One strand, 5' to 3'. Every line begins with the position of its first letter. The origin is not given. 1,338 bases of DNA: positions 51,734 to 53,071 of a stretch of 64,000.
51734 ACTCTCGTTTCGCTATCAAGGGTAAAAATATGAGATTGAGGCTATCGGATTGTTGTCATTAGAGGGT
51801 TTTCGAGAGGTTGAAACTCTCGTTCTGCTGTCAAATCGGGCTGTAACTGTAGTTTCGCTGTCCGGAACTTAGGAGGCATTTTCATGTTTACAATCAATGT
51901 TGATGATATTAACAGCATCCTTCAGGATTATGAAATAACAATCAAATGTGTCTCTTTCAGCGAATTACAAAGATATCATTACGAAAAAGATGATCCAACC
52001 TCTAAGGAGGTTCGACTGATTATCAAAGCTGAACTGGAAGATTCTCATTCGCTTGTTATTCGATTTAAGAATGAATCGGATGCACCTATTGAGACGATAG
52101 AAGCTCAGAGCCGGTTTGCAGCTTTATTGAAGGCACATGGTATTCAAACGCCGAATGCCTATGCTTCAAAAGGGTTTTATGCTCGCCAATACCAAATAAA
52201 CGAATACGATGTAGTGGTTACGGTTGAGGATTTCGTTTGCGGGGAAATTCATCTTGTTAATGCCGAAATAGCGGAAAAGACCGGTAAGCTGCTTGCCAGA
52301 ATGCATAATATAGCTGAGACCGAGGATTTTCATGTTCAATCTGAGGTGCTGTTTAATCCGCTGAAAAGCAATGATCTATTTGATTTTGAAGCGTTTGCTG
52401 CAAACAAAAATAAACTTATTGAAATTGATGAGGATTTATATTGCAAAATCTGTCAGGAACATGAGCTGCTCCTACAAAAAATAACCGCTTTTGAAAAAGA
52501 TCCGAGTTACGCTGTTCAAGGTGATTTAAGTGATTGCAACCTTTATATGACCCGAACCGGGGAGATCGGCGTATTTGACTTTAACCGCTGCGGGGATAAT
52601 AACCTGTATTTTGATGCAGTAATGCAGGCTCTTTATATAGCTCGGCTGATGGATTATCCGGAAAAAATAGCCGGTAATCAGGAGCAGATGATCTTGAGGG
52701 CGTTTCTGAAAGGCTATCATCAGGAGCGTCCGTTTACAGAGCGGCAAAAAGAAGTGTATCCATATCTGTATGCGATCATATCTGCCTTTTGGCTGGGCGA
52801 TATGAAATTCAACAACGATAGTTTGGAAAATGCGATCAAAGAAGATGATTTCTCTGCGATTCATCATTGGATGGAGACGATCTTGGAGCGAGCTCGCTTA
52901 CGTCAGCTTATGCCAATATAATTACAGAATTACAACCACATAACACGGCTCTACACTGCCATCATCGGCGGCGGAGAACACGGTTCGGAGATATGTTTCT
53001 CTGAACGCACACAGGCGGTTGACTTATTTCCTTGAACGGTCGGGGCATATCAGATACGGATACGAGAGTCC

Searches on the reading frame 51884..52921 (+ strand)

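Call 10: search_protein_families(library=pfam, proteins=[window:51884-52921:+], max_evalue=0.001)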
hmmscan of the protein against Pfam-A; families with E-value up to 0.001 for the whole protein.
window:51884-52921:+ (345 aa): 1 family
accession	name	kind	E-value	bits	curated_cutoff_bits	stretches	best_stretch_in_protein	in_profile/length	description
PF01636.29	APH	-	5.1e-11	43.2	23.2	1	55-284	21-239/239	Phosphotransferase enzyme family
